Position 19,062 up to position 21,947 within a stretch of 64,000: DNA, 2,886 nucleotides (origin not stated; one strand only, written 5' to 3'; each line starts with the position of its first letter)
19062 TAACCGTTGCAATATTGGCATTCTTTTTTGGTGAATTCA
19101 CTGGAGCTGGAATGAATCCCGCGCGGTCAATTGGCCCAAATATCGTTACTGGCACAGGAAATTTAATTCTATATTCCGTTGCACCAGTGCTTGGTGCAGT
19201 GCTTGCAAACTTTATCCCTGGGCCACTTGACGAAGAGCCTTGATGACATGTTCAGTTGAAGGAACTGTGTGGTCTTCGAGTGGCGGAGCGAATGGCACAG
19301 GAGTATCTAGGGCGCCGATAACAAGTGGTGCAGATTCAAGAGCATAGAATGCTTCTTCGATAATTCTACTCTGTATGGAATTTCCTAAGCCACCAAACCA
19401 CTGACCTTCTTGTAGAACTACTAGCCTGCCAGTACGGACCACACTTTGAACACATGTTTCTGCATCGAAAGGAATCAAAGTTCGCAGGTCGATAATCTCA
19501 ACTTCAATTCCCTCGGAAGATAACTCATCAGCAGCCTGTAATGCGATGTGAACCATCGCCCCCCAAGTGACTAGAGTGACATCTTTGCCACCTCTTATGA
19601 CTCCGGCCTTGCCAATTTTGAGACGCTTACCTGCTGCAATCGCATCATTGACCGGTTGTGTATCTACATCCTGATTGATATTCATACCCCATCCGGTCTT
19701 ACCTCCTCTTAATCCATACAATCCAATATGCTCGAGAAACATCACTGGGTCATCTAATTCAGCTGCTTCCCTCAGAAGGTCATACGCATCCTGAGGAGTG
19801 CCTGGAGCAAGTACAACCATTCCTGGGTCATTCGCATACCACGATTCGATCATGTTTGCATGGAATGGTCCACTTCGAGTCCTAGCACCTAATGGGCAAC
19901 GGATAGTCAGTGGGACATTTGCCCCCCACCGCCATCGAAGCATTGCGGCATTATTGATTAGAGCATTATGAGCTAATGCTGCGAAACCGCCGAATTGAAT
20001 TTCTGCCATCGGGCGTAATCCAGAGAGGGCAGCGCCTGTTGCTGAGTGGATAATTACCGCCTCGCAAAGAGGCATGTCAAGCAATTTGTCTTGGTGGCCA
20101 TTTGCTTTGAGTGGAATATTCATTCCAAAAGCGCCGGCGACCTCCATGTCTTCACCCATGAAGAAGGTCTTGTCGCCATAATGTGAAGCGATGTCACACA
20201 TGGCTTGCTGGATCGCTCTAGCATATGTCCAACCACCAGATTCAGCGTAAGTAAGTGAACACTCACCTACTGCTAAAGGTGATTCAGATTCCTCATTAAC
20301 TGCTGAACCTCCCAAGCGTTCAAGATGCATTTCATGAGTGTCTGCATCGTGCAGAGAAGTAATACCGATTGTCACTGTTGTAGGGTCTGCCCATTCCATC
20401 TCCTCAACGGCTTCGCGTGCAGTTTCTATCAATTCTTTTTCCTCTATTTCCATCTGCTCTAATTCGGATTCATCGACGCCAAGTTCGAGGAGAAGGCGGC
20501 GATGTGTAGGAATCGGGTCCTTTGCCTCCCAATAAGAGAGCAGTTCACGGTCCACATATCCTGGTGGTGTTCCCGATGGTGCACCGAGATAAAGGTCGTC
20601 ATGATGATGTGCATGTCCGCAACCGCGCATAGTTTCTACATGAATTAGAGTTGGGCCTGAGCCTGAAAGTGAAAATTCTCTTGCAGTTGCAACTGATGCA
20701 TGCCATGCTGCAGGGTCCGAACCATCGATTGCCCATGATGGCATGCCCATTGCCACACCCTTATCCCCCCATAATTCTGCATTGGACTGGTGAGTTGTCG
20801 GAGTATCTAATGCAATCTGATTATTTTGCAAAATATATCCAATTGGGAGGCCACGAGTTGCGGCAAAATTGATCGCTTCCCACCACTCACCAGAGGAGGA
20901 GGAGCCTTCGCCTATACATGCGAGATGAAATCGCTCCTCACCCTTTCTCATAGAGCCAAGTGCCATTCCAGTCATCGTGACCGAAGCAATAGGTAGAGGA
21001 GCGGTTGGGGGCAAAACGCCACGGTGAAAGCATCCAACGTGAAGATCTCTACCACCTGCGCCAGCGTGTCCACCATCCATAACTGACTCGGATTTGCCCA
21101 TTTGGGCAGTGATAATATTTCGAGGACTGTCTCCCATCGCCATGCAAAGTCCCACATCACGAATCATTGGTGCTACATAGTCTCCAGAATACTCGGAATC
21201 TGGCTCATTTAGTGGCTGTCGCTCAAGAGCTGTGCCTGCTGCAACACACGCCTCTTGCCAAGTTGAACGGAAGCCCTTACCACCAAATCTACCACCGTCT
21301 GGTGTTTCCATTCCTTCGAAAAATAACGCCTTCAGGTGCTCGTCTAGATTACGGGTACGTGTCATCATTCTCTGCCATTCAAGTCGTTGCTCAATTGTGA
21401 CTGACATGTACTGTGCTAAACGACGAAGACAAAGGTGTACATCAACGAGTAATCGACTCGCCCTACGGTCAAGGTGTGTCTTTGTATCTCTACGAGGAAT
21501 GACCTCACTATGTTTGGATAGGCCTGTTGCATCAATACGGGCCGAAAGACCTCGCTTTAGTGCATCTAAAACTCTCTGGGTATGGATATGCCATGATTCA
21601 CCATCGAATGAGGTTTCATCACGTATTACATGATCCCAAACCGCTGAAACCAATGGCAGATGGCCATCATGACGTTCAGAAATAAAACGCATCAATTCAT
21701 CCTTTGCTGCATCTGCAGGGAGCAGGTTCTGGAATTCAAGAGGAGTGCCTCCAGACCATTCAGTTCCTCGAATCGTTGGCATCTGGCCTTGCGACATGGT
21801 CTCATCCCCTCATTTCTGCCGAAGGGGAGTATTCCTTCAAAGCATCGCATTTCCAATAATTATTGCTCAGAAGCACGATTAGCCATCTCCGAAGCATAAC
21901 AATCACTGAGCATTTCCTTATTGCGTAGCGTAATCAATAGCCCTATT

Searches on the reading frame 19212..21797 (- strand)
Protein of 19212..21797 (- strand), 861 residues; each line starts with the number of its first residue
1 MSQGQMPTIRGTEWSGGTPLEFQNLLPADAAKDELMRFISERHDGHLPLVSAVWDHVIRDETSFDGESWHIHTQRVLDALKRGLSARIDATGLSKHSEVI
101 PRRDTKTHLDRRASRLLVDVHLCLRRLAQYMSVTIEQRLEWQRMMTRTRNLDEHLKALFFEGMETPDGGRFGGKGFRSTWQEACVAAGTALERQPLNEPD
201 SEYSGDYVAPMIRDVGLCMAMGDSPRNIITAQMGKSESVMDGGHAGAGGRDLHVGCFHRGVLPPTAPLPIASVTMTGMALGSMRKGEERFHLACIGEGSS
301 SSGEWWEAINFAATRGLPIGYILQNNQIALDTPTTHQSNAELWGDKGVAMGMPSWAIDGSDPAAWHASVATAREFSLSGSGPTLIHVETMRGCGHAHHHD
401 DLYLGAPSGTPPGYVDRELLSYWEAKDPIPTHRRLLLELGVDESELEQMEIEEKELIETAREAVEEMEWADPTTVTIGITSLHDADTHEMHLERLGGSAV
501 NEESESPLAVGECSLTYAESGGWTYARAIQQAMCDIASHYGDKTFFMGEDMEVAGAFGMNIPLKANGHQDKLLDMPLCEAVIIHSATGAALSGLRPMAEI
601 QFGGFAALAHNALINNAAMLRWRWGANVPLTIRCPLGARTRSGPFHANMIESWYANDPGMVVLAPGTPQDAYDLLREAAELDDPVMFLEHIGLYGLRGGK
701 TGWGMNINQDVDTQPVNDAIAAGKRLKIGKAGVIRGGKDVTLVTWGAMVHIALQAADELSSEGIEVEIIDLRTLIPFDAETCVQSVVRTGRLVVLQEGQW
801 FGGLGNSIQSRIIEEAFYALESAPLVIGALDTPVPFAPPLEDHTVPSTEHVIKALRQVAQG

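Call 24: search_protein_families(library=pfam, proteins=[window:19212-21797:-], max_evalue=0.00001)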
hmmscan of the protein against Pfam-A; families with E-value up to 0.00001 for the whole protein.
window:19212-21797:- (861 aa): 3 families
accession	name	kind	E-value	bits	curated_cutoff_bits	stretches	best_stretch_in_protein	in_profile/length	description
PF00676.26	E1_dh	-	7.7e-36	124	22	1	205-467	46-294/300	Dehydrogenase E1 component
PF02780.25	Transketolase_C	-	9.4e-35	119.7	25.9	1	729-851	1-124/124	Transketolase, C-terminal domain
PF02779.29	Transket_pyr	-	6.2e-22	78.5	27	1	524-694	4-172/174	Transketolase, pyrimidine binding domain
